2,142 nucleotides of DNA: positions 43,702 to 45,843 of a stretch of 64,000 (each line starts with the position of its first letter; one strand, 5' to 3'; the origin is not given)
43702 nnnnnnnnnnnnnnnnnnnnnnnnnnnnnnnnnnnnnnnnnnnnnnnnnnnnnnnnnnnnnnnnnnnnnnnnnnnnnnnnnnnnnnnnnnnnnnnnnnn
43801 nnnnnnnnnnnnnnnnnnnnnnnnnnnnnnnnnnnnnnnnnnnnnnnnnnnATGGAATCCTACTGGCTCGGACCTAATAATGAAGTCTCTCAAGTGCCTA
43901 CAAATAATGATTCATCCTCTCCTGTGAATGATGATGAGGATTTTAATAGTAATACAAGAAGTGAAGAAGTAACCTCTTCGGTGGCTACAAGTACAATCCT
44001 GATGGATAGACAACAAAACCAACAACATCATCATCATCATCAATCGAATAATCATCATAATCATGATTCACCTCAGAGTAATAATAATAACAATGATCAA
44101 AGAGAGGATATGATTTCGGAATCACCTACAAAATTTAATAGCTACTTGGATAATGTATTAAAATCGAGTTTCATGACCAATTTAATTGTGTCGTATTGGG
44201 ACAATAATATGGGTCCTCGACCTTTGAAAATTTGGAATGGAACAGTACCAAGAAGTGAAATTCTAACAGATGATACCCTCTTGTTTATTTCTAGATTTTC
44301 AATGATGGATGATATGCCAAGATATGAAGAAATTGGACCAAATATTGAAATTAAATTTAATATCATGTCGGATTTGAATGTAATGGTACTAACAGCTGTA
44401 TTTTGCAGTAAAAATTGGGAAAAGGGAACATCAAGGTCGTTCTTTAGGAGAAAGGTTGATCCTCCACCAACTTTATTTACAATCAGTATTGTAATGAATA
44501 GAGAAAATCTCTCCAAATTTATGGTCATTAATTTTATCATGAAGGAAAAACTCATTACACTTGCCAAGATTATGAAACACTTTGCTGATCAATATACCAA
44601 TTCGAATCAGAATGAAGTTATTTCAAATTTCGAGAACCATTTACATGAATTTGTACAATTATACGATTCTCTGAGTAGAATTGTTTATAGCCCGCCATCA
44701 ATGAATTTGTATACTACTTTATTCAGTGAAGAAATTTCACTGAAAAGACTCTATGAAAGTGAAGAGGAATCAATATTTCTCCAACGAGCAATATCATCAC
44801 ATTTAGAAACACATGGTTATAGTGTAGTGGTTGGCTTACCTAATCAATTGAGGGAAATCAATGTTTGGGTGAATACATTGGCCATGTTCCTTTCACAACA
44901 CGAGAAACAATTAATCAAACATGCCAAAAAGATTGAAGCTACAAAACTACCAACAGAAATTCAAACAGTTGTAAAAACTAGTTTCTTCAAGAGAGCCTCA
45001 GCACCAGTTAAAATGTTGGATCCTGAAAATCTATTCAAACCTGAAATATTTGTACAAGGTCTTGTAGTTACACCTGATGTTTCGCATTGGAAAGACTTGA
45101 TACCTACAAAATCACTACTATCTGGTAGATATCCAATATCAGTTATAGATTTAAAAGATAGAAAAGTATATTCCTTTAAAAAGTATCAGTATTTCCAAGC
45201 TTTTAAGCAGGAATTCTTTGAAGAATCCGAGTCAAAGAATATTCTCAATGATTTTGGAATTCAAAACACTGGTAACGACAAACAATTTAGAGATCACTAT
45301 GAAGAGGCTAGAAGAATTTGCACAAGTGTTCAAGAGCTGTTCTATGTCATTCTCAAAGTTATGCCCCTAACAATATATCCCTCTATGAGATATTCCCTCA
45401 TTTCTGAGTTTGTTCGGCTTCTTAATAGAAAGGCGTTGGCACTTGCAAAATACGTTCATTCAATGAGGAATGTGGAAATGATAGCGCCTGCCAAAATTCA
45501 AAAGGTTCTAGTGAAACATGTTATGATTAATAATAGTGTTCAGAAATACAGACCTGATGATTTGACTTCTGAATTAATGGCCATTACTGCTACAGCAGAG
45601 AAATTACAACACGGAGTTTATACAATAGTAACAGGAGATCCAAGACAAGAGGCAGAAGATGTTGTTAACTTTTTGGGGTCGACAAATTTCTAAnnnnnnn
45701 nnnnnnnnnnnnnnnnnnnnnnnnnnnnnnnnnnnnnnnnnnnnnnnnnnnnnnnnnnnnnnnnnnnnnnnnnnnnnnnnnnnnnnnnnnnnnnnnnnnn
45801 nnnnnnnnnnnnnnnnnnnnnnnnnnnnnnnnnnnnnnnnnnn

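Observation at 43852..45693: C9orf72 orthologue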

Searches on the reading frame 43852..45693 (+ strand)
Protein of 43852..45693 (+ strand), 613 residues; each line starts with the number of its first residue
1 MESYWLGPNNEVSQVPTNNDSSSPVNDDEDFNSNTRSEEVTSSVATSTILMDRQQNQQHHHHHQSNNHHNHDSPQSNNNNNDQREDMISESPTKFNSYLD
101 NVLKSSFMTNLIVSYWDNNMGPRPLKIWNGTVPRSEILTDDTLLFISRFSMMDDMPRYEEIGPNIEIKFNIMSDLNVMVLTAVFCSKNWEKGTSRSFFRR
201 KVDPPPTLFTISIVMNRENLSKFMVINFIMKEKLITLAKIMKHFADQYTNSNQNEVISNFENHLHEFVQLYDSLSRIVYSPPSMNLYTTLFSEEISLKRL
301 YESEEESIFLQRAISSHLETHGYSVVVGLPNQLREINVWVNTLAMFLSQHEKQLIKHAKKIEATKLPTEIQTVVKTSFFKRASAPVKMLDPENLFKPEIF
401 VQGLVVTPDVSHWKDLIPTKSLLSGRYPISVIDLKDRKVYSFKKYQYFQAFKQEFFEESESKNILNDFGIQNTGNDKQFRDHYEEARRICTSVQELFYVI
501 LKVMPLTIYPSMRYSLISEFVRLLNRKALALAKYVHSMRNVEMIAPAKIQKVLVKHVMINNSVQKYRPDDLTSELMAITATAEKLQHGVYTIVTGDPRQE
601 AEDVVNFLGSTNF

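Call 3: search_protein_families(library=pfam, proteins=[window:43852-45693:+], max_evalue=1)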
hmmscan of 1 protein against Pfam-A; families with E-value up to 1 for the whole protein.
window:43852-45693:+ (613 aa): 1 family
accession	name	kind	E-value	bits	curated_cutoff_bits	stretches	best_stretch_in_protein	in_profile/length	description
PF15019.11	C9orf72-like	-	4.7e-17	62.9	27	1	193-446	35-228/230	C9orf72-like protein family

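Call 4: search_solved_structures(query=window:43852-45693:+, max_evalue=10, show_alignments=3)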
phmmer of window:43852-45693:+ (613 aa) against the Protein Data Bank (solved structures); distinct sequences matched with E-value up to 10: 6.
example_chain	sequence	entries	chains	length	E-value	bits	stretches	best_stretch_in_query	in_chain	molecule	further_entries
6lt0_C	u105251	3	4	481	1.9e-17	66.4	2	112-354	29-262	Guanine nucleotide exchange C9orf72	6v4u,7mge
7o2w_A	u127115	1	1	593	2.6e-15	59.3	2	112-354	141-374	Ubiquitin-like protein SMT3,Guanine nucleotide exchange C9orf72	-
5zx1_A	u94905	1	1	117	0.53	12.1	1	35-63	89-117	ENT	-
3nv0_B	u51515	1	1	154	2.8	9.7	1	57-102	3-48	NTF2-related export protein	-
9i2c_D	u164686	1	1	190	4.3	9.1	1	44-74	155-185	REST corepressor 1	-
9fm9_A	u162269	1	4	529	5.8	8.6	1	59-120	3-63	Aldehyde dehydrogenase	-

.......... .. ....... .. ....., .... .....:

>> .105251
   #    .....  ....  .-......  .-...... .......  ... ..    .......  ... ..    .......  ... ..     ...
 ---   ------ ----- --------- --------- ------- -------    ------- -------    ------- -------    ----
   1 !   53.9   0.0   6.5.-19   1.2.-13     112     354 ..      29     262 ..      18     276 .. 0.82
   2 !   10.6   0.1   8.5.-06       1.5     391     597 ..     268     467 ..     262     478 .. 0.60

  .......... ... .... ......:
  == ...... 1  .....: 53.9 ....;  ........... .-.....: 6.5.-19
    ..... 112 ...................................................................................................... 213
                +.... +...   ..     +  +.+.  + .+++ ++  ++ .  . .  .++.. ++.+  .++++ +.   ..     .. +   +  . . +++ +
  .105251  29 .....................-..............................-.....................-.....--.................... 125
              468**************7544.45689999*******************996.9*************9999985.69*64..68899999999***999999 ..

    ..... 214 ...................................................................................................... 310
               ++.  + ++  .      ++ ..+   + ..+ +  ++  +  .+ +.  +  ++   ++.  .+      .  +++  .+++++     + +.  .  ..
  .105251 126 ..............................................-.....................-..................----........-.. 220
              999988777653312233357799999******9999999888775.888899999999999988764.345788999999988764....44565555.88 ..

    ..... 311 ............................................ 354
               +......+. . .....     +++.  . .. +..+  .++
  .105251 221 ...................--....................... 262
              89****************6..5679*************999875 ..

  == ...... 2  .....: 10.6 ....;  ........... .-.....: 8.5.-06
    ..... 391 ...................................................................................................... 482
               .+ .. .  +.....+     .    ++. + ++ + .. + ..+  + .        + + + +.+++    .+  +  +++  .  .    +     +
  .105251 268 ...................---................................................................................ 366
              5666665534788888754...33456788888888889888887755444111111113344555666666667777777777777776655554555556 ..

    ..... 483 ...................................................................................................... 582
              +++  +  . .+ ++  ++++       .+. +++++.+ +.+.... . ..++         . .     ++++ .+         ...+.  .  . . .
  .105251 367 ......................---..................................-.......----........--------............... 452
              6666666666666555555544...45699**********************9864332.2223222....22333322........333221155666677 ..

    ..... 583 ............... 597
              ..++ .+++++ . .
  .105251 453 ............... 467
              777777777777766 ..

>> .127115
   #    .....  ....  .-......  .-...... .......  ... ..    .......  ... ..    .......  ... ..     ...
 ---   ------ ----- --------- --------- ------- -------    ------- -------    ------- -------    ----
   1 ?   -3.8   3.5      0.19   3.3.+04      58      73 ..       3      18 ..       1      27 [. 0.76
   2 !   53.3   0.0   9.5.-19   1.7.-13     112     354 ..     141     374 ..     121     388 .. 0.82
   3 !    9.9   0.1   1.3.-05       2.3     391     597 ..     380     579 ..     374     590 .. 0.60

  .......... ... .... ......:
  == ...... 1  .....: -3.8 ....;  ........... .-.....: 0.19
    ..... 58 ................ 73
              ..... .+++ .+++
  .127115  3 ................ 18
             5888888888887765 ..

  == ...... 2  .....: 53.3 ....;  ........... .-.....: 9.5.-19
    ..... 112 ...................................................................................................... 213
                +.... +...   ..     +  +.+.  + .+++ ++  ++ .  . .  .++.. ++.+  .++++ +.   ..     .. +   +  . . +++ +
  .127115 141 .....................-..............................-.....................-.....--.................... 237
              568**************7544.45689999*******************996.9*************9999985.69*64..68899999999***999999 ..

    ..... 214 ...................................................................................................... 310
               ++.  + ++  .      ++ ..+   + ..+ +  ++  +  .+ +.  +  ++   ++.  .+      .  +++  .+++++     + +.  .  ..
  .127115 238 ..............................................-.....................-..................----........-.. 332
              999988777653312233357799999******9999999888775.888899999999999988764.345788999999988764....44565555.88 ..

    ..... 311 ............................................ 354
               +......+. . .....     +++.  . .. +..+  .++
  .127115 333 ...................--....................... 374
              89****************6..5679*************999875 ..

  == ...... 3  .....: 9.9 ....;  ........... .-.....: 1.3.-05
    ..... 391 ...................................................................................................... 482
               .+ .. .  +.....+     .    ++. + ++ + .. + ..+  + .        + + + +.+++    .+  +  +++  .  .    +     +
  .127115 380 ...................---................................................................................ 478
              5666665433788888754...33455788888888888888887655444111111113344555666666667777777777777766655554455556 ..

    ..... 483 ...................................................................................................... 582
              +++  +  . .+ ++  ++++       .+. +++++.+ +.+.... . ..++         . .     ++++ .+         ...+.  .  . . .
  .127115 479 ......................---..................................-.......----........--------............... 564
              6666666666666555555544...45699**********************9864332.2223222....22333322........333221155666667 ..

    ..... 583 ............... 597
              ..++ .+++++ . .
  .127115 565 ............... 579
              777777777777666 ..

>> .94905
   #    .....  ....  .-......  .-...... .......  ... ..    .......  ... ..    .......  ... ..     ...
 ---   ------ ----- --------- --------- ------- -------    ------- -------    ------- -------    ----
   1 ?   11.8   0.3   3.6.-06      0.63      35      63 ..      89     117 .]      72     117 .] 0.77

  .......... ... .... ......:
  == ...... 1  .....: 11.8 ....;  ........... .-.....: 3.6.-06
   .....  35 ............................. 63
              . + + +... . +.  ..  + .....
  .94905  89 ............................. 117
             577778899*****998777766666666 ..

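Call 5: find_homologous_proteins(query=window:43852-45693:+, max_evalue=0.001)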
Query window:43852-45693:+ (613 aa): 4 proteins with E <= 0.001 among 6317 candidates.
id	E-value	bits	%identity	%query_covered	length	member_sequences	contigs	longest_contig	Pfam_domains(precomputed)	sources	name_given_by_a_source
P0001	0.0e+0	1360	99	100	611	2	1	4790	PF15019.12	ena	-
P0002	2.9e-272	923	67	100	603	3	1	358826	PF15019.12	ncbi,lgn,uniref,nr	ncbi:hypothetical protein FDP41_001320 [Naegleria fowleri]|uniref:Uncharacterized protein n=1 Tax=Na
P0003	9.6e-253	858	65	100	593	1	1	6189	PF15019.12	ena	-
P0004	1.1e-164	567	65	36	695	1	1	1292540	PF15019.12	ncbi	ncbi:hypothetical protein ABK040_008765 [Willaertia magna]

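Call 21: find_homologous_proteins(query=A1, max_evalue=0.001)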
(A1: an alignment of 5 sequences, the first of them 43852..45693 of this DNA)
Query A1 (5 sequences) (613 aa, profile of the alignment): 4 proteins with E <= 0.001 among 7083 candidates.
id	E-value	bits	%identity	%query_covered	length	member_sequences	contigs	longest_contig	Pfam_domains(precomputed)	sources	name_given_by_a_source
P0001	0.0e+0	1216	99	100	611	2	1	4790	PF15019.12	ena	-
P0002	0.0e+0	1179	67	100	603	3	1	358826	PF15019.12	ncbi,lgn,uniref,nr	ncbi:hypothetical protein FDP41_001320 [Naegleria fowleri]|uniref:Uncharacterized protein n=1 Tax=Na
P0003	0.0e+0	1155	65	100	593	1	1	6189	PF15019.12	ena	-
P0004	1.4e-294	997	65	36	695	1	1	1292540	PF15019.12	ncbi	ncbi:hypothetical protein ABK040_008765 [Willaertia magna]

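Call 22: search_protein_representatives(protein=window:43852-45693:+)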
Query: 613 residues. Proteins with E-value up to 0.001 (for the whole library): 96; up to 1e-10: 37; up to 1e-30: 6. The best 96 are listed.
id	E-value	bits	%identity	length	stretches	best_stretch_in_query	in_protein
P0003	3.1e-253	858.1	68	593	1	1-611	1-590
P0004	3.4e-165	567.4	58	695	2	388-610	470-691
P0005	3.9e-68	247.0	41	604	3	72-360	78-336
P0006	2.9e-50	187.9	36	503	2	101-358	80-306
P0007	8.3e-40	153.4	38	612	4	108-361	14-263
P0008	8.8e-34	133.5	40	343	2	151-360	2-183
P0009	9.0e-27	110.4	35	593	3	394-609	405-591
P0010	9.1e-22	93.9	56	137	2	302-363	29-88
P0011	1.3e-20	90.0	28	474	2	98-353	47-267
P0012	2.3e-20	89.2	40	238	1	79-217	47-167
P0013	6.2e-20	87.8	29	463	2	96-351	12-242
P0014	6.9e-20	87.7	32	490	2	96-371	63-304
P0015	1.6e-18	83.2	37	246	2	395-609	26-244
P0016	1.8e-18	83.0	26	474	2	390-602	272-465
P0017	2.6e-18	82.5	30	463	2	75-355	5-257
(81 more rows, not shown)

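Call 24: search_protein_families(library=pfam, alignment_id=A2, max_evalue=0.001)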
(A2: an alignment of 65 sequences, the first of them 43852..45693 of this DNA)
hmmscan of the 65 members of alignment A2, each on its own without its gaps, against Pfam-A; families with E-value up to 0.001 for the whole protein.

A. member 1, window:43852-45693:+ (613 aa): 1 family
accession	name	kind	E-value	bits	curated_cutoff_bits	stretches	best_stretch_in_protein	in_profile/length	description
PF15019.11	C9orf72-like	-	4.7e-17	62.9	27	1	193-446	35-228/230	C9orf72-like protein family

B. families by the number of members that match (of 65 scanned): 2 families
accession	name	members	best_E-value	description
PF15019.11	C9orf72-like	65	1.1e-63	C9orf72-like protein family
PF18639.7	Longin_2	1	7.5e-05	Yeast longin domain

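Call 32: find_encoding_contigs(protein=P0001, flank=3000, max_places=3)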
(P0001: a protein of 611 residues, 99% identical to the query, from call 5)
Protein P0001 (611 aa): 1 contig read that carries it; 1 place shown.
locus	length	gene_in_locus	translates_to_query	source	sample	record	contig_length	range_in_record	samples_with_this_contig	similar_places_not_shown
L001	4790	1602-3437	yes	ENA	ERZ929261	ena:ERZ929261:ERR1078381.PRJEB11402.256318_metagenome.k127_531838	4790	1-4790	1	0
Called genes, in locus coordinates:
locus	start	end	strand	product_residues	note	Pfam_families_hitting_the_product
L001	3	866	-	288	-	?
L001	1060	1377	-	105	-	-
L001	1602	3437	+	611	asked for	PF15019:C9orf72-like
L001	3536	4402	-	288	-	PF05184:SapB_1, PF03489:SapB_2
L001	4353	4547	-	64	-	-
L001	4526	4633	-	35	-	-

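Call 33: find_encoding_contigs(protein=window:43852-45693:+, flank=3000, max_places=3)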
Protein window:43852-45693:+ (613 aa): no gene with exactly this product is on record in the collection.

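Call 34: list_cluster_members(proteins=[P0001, P0003])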
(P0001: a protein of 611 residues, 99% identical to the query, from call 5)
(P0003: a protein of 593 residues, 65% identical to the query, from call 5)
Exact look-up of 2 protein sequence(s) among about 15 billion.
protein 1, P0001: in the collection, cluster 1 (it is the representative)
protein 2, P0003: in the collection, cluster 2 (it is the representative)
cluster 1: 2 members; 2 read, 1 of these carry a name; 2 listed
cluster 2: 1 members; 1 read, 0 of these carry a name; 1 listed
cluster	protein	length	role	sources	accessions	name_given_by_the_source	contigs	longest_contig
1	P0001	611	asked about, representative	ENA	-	-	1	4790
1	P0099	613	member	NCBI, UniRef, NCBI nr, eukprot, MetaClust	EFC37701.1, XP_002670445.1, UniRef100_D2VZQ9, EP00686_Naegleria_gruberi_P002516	hypothetical protein NAEGRDRAFT_81857 [Naegleria gruberi] | Uncharacterized protein n=1 Tax=Naegleria gruberi TaxID=5762 RepID=D2VZQ9_NAEGR | uncharacterized protein NAEGRDRAFT_81857 [Naegleria gruberi]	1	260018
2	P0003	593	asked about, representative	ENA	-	-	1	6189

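Call 38: predict_structure(alignment_id=A2)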
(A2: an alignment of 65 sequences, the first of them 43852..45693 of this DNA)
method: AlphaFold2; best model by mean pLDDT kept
length: 613 residues; sequences in the alignment: 65
mean_pLDDT: 82.4   pTM: 0.81
mean pLDDT of the five models: 82.4, 81.4, 81.3, 81.2, 80.9
residues with pLDDT >= 90: 385; 70-90: 88; 50-70: 58; < 50: 82
segments of 3 or more residues with pLDDT < 50: 1-30, 32-75, 79-84
pLDDT, mean of each block of 10 residues (from residue 1): 32 36 39 38 35 34 36 45 54 73 96 96 96 94 97 95 97 98 96 73 92 98 97 96 91 92 93 95 90 94 97 98 98 97 97 96 72 53 72 93 94 91 95 98 94 88 71 64 94 95 88 95 96 89 81 76 73 95 96 93 94 70
secondary structure, 60 per line:
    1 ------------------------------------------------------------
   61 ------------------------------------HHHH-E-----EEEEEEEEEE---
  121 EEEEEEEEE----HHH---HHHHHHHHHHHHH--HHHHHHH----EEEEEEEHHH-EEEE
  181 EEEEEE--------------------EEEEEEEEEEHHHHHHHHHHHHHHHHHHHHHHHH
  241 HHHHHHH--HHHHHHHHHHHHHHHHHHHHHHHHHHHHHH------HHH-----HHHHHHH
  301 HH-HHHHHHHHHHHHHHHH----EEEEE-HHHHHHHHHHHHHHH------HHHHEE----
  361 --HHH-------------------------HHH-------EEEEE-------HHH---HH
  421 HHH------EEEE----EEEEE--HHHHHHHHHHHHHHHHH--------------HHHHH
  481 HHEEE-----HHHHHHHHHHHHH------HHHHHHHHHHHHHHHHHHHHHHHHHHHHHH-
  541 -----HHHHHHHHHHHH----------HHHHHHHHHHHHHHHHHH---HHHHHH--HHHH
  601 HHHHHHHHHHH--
elements in order: H97-100 E108-117 E121-129 H140-152 H155-161 E166-172 E177-186 E207-216 H217-247 H250-279 H294-302 H304-319 E324-328 H330-344 H351-354 E401-405 H419-423 E430-433 E438-442 H445-461 H476-482 E483-485 H491-503 H510-539 H546-557 H568-585 H589-594 H597-611
